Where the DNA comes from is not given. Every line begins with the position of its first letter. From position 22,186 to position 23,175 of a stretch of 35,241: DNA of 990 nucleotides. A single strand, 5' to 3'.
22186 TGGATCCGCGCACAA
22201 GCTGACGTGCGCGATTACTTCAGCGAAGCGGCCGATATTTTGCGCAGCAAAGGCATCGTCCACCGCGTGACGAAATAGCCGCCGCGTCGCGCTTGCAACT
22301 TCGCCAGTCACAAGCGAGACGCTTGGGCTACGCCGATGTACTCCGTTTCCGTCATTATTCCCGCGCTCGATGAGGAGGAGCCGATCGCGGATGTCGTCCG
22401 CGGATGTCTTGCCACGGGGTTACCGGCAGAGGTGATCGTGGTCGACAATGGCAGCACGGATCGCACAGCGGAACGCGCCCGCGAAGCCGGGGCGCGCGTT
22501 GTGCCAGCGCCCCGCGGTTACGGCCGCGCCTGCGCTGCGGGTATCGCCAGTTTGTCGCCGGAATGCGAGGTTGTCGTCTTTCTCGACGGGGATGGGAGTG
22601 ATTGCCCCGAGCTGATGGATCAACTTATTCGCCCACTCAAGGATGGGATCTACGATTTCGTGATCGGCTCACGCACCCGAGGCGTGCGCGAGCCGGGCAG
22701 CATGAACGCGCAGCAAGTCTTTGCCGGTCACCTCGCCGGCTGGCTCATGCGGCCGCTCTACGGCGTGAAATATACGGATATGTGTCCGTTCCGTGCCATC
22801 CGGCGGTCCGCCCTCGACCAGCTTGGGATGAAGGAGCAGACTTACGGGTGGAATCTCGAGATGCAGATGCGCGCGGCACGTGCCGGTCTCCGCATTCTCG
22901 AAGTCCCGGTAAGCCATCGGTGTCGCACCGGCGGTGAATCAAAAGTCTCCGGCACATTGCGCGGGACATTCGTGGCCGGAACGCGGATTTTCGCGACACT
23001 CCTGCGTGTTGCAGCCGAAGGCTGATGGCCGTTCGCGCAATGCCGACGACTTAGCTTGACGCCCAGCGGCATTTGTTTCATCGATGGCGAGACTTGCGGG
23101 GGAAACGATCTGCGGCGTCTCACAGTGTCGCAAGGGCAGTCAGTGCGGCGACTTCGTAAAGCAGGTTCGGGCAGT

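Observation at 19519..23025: Orphan four-gene cluster: SAM methyltransferase - DUF2064 (CofC-like) - SDR epimerase - MftF-like GT2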

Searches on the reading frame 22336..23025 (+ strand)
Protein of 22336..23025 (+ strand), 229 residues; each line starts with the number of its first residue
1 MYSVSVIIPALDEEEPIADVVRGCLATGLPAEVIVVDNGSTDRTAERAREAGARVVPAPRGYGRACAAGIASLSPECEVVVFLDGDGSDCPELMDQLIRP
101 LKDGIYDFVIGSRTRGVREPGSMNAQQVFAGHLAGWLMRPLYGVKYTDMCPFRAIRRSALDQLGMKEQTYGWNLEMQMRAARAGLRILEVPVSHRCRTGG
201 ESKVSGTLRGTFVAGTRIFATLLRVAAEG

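Call 5: search_protein_families(library=ncbifam, proteins=[window:22336-23025:+], max_evalue=0.01)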
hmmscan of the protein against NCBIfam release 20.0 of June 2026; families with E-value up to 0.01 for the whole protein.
window:22336-23025:+ (229 aa): 14 families
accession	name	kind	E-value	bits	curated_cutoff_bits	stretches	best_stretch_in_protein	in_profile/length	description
TIGR04182.1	glyco_TIGR04182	equivalog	1.8e-34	119.5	325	1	4-226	2-218/293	S-layer glycoprotein N-glycosyltransferase AglJ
NF041391.1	DPhHxTase_Halo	equivalog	9.9e-18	63.9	375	1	11-225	4-208/213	dolichyl-phosphate hexose transferase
NF010496.0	PRK13915.1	equivalog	6.8e-17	61.5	262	1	3-145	32-185/307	glucosyl-3-phosphoglycerate synthase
NF058614.1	PPMAGASynPpgS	equivalog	1.4e-15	57.3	370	1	4-194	2-196/226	polyprenyl-phospho-N-acetylgalactosaminyl synthase PpgS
TIGR04283.1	glyco_like_mftF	equivalog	6.9e-13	48.7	182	1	4-97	1-93/221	TIGR04283 family arsenosugar biosynthesis glycosyltransferase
TIGR03965.1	mycofact_glyco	equivalog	3.4e-09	36.1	280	1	3-194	75-280/467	mycofactocin biosynthesis glycosyltransferase MftF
NF007986.1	PRK10714.1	equivalog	5e-09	35.6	529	1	3-205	7-211/316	undecaprenyl-phosphate 4-deoxy-4-formamido-L-arabinose transferase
NF047588.1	GlcsyltransPgfSStrep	equivalog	6.8e-09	35.4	500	1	4-163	3-167/308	glycosyltransferase PgfS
NF041865.1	EpsU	equivalog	5.1e-07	29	700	1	5-104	42-150/394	exopolysaccharide biosynthesis GT2 family glycosyltransferase EpsU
TIGR03937.1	PgaC_IcaA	equivalog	1e-06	28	422.3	1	3-88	46-137/407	poly-beta-1,6-N-acetyl-D-glucosamine synthase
NF045692.1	OglycostaseCruG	equivalog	3.7e-06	26.1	600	1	3-123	42-174/386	2'-O-glycosyltransferase CruG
TIGR03469.1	HpnB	hypoth_equivalog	3.5e-05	23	379.25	1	3-53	45-97/386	hopene-associated glycosyltransferase HpnB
NF041875.1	EPS_EpsD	equivalog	9e-05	22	370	1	4-111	1-114/325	exopolysaccharide biosynthesis glycosyltransferase EpsD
NF047683.1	TeichurnBiosyTuaG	equivalog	0.00027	20.7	400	1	3-110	7-120/252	teichuronic acid biosynthesis protein TuaG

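Call 6: search_protein_families(library=pfam, proteins=[window:22336-23025:+], max_evalue=0.01)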
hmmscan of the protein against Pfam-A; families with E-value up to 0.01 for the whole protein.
window:22336-23025:+ (229 aa): 2 families
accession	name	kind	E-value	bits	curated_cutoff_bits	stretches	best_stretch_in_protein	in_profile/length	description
PF00535.33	Glycos_transf_2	-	1.1e-20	74.7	23.3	1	5-163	1-167/168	Glycosyl transferase family 2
PF13641.12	Glyco_tranf_2_3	-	7.3e-06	26.6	27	1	4-191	3-205/230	Glycosyltransferase like family 2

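Call 19: search_solved_structures(query=window:22336-23025:+, max_evalue=0.00001, show_alignments=2)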
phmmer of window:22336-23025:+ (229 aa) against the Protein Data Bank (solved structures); distinct sequences matched with E-value up to 0.00001: 10.
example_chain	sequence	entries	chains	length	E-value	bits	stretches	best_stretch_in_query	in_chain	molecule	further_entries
5mlz_A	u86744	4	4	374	1.2e-11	47.7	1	3-207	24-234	Dolichol monophosphate mannose synthase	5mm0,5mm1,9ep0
7pdo_A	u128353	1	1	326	2.4e-10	43.4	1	3-143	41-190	Glucosyl-3-phosphoglycerate synthase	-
7p5l_A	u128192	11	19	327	2.4e-10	43.4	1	3-143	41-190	Glucosyl-3-phosphoglycerate synthase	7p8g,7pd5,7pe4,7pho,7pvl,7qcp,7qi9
3ckj_A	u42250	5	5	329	9.9e-10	41.4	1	3-112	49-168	Putative uncharacterized protein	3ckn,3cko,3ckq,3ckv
9bhc_C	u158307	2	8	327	1.9e-09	40.5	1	3-205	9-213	Undecaprenyl-phosphate 4-deoxy-4-formamido-L-arabinose transferase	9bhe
8vxh_A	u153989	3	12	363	2.5e-09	40.1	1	3-205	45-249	Undecaprenyl-phosphate 4-deoxy-4-formamido-L-arabinose transferase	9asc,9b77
9hwj_A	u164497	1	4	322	4e-09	39.4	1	3-205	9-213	Undecaprenyl-phosphate 4-deoxy-4-formamido-L-arabinose transferase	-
3e25_A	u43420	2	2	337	4.6e-08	36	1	3-104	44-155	Putative uncharacterized protein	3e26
4y6n_A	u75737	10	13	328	1e-07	34.8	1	3-104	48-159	Glucosyl-3-phosphoglycerate synthase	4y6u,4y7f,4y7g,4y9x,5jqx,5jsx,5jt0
4ddz_A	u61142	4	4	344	1.2e-07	34.6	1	3-104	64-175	GLUCOSYL-3-PHOSPHOGLYCERATE SYNTHASE (GpgS) | Glucosyl-3-phosphoglycerate synthase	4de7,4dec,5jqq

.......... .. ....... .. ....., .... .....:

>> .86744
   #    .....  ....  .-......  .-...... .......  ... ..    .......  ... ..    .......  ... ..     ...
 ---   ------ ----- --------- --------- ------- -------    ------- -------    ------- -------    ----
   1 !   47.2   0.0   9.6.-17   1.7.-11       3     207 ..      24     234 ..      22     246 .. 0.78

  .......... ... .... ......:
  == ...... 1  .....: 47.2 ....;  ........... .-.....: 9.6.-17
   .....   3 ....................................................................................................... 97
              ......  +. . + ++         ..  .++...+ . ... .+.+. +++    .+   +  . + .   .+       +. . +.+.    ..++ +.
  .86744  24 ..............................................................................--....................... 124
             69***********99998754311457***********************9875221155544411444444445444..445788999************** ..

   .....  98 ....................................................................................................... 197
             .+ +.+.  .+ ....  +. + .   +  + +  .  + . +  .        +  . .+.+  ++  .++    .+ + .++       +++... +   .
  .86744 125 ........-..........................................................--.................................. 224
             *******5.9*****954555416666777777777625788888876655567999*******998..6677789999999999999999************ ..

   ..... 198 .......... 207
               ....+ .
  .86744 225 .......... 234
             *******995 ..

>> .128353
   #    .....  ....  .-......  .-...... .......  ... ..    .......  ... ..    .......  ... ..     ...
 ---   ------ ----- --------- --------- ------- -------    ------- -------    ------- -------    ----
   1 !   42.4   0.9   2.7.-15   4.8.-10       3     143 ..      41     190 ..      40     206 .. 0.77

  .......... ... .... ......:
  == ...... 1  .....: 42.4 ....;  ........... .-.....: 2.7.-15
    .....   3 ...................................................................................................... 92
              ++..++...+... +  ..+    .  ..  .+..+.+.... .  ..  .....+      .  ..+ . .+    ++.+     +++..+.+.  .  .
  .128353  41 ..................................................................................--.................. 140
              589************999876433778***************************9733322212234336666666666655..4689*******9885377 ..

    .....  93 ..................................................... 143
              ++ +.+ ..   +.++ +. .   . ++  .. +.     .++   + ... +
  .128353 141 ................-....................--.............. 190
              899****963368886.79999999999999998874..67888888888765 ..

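Call 57: find_homologous_proteins(query=window:22336-23025:+, max_evalue=1e-10)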
Query window:22336-23025:+ (229 aa): 8000 proteins with E <= 1e-10 among 8000 candidates; the best 120 are listed.
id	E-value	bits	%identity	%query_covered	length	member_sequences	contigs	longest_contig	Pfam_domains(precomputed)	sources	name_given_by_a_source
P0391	2.8e-148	509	100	100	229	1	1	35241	PF13641.13,PF00535.33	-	-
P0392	3.3e-132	457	88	99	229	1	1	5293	PF13641.13,PF00535.33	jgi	jgi:glycosyltransferase involved in cell wall biosynthesis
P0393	7.3e-131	452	87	99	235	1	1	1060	PF13641.13,PF00535.33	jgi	jgi:glycosyltransferase involved in cell wall biosynthesis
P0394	1.0e-130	452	86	99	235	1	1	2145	PF13641.13,PF00535.33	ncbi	-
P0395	3.1e-130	450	87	99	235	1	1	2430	PF13641.13,PF00535.33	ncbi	-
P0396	6.2e-130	449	88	99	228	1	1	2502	PF13641.13,PF00535.33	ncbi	ncbi:MAG: glycosyltransferase family 2 protein [Chthoniobacterales bacterium]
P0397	7.6e-130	449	87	99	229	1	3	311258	PF13641.13,PF00535.33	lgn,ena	-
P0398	8.4e-130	449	86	99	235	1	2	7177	PF13641.13,PF00535.33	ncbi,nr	ncbi:MAG: glycosyltransferase family 2 protein [Chthoniobacterales bacterium]|nr:glycosyltransferase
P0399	1.6e-129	448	86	99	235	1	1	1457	PF13641.13,PF00535.33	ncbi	-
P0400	1.8e-129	448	86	99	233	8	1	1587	PF13641.13,PF00535.33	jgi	jgi:glycosyltransferase involved in cell wall biosynthesis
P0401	1.2e-128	445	87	98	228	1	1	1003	PF13641.13,PF00535.33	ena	-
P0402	9.1e-128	442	86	99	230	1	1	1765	PF13641.13,PF00535.33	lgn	-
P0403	9.7e-128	442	85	98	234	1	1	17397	PF13641.13,PF00535.33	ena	-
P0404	1.5e-127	442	85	99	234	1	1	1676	PF13641.13,PF00535.33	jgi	jgi:glycosyltransferase involved in cell wall biosynthesis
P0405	1.8e-127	441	86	98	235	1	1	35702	PF13641.13,PF00535.33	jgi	jgi:glycosyltransferase involved in cell wall biosynthesis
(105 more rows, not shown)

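Call 70: predict_structure(alignment_id=A2)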
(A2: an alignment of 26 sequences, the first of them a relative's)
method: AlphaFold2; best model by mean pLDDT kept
length: 229 residues; sequences in the alignment: 26
mean_pLDDT: 80.0   pTM: 0.81
mean pLDDT of the five models: 80.0, 76.3, 75.9, 75.3, 74.3
residues with pLDDT >= 90: 67; 70-90: 114; 50-70: 40; < 50: 8
segments of 3 or more residues with pLDDT < 50: 198-205
pLDDT, mean of each block of 10 residues (from residue 1): 87 79 93 89 87 92 87 94 77 84 90 72 70 79 70 87 73 79 88 58 54 73 79
secondary structure, 60 per line:
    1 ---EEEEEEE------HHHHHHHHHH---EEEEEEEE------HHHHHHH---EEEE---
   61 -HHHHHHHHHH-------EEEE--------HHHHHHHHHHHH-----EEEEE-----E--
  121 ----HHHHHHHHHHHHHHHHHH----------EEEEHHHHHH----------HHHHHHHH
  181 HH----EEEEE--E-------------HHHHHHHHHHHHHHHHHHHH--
elements in order: E4-10 H17-26 E30-37 H44-50 E54-57 H62-71 E79-82 H91-102 E108-112 H125-142 E153-156 H157-162 H173-182 E187-191 H208-227

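Call 72: fold_search(model_id=the predicted structure, library=pdb)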
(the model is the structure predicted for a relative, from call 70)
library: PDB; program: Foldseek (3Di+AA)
matches with E <= 10: 1700; with E <= 0.001: 209
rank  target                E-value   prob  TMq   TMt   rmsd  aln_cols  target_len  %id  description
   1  4y6n                  4.4e-12  1.00  0.77  0.64   3.3       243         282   26  Crystal structure of glucosyl-3-phosphoglycerate synthase from Mycobacterium tuberculosis in complex with Mn2+, uridine- (released 2015-07-15)
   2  5juc                  5.0e-12  1.00  0.74  0.62   3.4       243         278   26  Crystal structure of glucosyl-3-phosphoglycerate synthase from Mycobacterium tuberculosis in complex with Mn2+, uridine- (released 2017-05-24)
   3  3e26                  5.3e-12  1.00  0.73  0.62   3.7       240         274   27  Crystal structure of M. tuberculosis glucosyl-3-phosphoglycerate synthase (released 2008-12-02)
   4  7pdo                  8.3e-12  1.00  0.75  0.59   3.5       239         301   27  Crystal structure of Mycobacterium hassiacum glucosyl-3-phosphoglycerate synthase at pH 5.5 in complex with UDP (released 2023-02-15)
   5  9bhc_B                1.2e-11  1.00  0.73  0.56   3.5       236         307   22  Salmonella undecaprenyl-phosphate 4-deoxy-4-formamido-L-arabinose transferase (ArnC) (released 2025-02-12)
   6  9asc_A                1.3e-11  1.00  0.74  0.55   3.4       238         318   23  Cryo-EM Structure of the Glycosyltransferase ArnC from Salmonella enterica in the UDP-bound State Determined on Talos  (released 2025-02-05)
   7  4dec                  1.4e-11  1.00  0.74  0.61   3.5       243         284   26  Crystal structure of glucosyl-3-phosphoglycerate synthase from Mycobacterium tuberculosis in complex with Mn2+, uridine- (released 2012-06-06)
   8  5jt0                  1.5e-11  1.00  0.74  0.62   3.4       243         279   26  Crystal structure of glucosyl-3-phosphoglycerate synthase from Mycobacterium tuberculosis in complex with Mn2+, uridine- (released 2017-05-24)
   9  7p8g                  1.5e-11  1.00  0.74  0.58   3.7       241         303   26  Crystal structure of Mycobacterium hassiacum glucosyl-3-phosphoglycerate synthase at pH 5.5 - apo form (released 2023-01-25)
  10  7pd5                  1.6e-11  1.00  0.76  0.59   3.5       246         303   26  Crystal structure of Mycobacterium hassiacum glucosyl-3-phosphoglycerate synthase at pH 5.5 in complex with 4-aminobenzo (released 2023-02-15)
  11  7qoq_B                1.7e-11  1.00  0.77  0.62   3.7       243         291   26  Crystal structure of Mycobacterium hassiacum glucosyl-3-phosphoglycerate synthase at pH 8.5 in complex with UMP and Ma (released 2023-01-18)
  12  8vxh_A                1.8e-11  1.00  0.66  0.50   4.5       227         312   24  Cryo-EM Structure of the Glycosyltransferase ArnC from Salmonella enterica in the Apo State Determined on Talos Arctic (released 2025-02-05)
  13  5jqx_B                1.9e-11  1.00  0.74  0.62   3.4       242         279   26  Crystal structure of glucosyl-3-phosphoglycerate synthase from Mycobacterium tuberculosis in complex with phosphoglyce (released 2017-05-24)
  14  7pvl_B                2.0e-11  1.00  0.77  0.61   3.4       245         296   26  Crystal structure of Mycobacterium hassiacum glucosyl-3-phosphoglycerate synthase at pH 8.5 - apo form (released 2023-04-19)
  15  7p5l_A                2.3e-11  1.00  0.75  0.60   3.7       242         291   28  Crystal structure of Mycobacterium hassiacum glucosyl-3-phosphoglycerate synthase at pH 7.1 - apo form (released 2023-01-18)
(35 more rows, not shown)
